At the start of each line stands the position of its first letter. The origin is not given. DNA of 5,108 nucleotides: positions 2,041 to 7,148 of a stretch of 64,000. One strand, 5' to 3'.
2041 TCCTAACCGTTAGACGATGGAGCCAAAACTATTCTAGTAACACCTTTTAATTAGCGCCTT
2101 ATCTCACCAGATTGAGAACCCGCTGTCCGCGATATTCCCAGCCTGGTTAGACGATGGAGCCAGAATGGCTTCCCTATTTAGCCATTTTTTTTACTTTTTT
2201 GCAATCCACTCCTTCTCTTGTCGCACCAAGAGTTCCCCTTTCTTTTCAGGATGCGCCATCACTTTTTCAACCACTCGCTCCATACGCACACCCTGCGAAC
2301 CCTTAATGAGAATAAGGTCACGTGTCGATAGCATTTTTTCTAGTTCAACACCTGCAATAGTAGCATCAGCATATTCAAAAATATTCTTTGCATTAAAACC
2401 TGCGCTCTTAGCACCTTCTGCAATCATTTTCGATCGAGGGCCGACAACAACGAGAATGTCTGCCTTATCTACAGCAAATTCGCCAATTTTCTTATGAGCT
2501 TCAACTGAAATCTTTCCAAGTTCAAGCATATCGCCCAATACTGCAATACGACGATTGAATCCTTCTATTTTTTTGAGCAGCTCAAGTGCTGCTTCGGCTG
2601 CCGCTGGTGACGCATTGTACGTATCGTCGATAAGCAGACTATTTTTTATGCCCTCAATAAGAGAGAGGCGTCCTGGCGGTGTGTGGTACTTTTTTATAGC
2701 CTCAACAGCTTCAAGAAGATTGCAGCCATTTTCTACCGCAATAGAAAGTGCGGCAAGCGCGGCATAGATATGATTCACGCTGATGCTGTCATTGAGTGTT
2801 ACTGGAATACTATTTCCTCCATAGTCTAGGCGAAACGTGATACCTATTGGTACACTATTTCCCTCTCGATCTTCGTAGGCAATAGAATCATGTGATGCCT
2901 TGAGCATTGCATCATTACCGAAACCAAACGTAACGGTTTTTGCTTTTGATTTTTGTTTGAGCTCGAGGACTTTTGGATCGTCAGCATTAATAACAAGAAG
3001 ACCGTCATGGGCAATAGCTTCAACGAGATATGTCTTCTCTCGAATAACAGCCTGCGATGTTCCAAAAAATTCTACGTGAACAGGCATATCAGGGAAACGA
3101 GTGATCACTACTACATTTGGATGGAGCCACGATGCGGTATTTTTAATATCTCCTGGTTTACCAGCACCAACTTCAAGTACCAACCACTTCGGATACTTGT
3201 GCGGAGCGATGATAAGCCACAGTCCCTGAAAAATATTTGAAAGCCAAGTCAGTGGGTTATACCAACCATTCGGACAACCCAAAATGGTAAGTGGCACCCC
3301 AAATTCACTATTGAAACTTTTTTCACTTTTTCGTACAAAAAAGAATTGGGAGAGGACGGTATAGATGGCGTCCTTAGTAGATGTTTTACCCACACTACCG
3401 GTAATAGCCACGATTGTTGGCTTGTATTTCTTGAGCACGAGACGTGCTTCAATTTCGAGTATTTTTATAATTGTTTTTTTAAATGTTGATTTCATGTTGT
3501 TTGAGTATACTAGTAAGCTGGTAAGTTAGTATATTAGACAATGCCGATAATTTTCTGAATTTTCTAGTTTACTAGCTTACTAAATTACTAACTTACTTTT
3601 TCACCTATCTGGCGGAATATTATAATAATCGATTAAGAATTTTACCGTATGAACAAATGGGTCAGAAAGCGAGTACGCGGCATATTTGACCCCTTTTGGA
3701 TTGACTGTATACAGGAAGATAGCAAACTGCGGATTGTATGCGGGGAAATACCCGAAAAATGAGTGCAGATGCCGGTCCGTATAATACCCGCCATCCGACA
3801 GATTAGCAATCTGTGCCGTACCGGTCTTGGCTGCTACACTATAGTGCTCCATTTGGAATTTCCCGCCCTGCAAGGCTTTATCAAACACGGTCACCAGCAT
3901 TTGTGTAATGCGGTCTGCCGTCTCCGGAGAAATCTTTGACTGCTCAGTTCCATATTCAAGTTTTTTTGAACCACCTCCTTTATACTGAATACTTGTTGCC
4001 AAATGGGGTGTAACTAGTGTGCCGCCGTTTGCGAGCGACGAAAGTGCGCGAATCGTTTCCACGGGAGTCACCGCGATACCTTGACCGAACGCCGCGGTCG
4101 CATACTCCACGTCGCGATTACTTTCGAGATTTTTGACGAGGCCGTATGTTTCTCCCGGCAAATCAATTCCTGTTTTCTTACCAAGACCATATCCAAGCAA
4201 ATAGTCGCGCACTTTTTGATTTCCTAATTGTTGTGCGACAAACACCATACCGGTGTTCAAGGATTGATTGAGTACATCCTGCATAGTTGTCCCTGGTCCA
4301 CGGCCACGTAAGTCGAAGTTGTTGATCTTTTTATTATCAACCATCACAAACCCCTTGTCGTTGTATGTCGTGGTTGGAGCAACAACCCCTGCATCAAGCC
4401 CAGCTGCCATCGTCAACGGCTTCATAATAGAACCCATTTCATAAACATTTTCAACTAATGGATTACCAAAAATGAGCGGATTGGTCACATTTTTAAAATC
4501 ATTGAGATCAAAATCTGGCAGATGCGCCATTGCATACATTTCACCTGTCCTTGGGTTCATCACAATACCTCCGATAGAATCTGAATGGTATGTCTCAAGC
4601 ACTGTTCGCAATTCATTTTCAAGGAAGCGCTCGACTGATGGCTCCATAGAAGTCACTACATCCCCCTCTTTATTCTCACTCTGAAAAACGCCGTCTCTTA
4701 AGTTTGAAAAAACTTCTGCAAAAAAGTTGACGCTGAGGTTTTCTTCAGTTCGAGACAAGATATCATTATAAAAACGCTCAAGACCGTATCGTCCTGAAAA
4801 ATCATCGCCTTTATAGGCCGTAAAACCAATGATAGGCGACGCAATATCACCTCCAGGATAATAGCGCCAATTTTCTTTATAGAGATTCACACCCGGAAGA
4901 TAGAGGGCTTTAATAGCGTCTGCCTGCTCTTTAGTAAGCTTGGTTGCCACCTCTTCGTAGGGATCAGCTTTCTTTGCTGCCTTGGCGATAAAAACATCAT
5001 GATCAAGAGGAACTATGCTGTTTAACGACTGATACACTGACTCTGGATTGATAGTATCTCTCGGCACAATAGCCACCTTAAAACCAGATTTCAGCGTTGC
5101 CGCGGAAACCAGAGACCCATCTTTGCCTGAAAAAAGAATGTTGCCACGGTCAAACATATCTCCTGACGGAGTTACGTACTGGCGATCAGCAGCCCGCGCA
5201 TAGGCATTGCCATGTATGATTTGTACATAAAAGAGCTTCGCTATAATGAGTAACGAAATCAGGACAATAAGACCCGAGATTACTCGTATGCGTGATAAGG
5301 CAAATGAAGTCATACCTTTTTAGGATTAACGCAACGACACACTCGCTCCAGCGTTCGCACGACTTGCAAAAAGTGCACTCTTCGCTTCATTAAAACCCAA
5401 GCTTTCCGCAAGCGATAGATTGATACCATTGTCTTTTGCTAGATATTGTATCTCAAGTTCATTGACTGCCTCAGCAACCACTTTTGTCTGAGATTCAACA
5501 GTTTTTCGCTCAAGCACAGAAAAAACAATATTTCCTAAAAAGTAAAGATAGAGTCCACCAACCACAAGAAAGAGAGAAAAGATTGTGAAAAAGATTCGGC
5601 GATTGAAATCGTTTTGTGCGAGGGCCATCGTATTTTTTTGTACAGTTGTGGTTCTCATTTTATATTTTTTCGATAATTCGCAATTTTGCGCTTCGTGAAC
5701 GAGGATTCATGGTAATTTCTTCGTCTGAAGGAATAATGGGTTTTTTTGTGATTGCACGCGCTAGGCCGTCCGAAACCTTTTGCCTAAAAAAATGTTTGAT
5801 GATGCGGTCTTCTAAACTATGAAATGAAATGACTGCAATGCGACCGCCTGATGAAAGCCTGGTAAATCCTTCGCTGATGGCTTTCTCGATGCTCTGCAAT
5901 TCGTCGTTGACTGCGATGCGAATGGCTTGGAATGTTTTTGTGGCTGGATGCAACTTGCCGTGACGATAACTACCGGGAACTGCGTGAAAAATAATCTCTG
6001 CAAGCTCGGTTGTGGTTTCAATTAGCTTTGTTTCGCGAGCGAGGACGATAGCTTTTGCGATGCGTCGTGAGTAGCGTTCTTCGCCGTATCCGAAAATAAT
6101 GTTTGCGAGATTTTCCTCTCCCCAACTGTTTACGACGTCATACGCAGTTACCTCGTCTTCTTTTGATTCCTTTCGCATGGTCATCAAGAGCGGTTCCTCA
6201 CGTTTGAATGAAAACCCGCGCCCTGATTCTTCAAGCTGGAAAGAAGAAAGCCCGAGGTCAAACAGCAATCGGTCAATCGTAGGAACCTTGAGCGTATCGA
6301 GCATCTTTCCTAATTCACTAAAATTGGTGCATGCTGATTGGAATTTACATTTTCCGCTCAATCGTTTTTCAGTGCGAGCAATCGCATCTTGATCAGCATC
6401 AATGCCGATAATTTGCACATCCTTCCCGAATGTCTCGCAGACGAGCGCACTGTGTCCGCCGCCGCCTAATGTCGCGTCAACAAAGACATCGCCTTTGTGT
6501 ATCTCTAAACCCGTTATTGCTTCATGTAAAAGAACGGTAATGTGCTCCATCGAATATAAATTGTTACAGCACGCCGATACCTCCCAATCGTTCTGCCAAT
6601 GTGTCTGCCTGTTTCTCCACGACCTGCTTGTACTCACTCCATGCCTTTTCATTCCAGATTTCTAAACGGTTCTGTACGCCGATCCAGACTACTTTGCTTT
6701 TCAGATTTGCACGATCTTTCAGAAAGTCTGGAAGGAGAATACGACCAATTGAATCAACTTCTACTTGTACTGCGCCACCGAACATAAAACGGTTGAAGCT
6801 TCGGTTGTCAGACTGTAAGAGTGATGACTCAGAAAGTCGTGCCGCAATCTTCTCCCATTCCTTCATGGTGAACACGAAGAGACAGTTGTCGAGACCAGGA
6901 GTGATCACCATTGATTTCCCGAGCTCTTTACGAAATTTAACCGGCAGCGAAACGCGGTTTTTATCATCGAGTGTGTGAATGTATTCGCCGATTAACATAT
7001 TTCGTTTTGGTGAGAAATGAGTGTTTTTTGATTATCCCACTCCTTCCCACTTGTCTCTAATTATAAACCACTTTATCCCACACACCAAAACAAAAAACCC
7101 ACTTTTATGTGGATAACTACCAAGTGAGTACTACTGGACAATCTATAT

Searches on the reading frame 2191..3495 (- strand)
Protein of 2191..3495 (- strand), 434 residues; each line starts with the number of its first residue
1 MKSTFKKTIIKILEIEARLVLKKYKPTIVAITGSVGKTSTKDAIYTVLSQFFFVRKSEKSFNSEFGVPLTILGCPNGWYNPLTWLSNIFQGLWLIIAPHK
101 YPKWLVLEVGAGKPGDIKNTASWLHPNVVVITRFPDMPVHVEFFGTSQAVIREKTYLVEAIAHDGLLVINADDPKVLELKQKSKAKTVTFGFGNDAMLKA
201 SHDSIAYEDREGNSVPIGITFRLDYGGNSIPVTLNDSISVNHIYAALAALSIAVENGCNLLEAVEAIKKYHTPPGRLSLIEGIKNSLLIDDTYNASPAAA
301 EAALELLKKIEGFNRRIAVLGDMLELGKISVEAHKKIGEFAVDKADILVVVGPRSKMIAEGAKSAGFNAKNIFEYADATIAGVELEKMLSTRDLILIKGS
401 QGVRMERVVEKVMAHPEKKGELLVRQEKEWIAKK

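Call 86: search_protein_families(library=pfam, proteins=[window:2191-3495:-], max_evalue=0.0001)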
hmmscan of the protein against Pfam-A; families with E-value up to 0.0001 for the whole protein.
window:2191-3495:- (434 aa): 2 families
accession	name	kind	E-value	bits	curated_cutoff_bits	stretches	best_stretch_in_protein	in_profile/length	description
PF08245.18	Mur_ligase_M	-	3.1e-22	80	24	1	31-215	1-168/200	Mur ligase middle domain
PF02875.26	Mur_ligase_C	-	5.8e-19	69.6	28.4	1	275-400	1-126/127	Mur ligase, glutamate ligase domain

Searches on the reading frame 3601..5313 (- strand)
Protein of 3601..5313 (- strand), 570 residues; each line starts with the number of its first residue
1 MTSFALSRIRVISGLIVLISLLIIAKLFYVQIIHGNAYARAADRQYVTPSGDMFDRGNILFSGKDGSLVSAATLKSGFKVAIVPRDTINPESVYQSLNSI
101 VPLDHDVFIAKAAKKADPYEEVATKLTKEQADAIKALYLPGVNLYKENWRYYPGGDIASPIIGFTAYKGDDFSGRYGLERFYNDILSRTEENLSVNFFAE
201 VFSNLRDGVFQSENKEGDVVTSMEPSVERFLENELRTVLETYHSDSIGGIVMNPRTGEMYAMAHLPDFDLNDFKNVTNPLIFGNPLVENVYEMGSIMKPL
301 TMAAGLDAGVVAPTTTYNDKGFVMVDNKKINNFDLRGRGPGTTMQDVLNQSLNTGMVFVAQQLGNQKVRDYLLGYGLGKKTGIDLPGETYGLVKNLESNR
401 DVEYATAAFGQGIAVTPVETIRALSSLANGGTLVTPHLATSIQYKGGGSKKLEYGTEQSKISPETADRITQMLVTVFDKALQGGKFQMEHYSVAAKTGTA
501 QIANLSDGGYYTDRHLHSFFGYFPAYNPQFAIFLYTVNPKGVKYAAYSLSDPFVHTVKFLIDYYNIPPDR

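Call 16: search_protein_families(library=pfam, proteins=[window:3601-5313:-], max_evalue=0.001)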
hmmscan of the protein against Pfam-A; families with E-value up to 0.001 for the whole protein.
window:3601-5313:- (570 aa): 2 families
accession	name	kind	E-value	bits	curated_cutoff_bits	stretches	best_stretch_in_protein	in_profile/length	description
PF00905.27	Transpeptidase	-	3.8e-71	240.2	22.1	1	250-555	4-295/299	Penicillin binding protein transpeptidase domain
PF03717.20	PBP_dimer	-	1.9e-07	32.2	24.4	1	72-187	18-159/180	Penicillin-binding Protein dimerisation domain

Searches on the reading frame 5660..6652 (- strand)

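Call 16: search_protein_families(library=pfam, proteins=[window:5660-6652:-], max_evalue=0.001)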
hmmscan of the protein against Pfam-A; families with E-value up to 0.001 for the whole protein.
window:5660-6652:- (330 aa): 1 family
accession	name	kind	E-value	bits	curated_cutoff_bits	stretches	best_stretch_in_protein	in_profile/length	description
PF01795.25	Methyltransf_5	-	7.5e-104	348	27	1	35-330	2-309/309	MraW methylase family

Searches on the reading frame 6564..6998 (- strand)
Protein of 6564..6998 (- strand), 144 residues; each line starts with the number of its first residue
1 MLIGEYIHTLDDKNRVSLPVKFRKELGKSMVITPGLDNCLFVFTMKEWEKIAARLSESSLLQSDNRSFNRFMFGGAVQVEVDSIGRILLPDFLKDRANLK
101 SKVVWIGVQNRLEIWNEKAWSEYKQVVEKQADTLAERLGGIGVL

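Call 86: search_protein_families(library=pfam, proteins=[window:6564-6998:-], max_evalue=0.0001)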
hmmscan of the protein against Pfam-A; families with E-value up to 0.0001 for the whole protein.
window:6564-6998:- (144 aa): 1 family
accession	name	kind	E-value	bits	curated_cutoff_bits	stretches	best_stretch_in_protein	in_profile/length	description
PF02381.23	MraZ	-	1.6e-36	124.5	23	2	1-70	1-71/72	MraZ protein, putative antitoxin-like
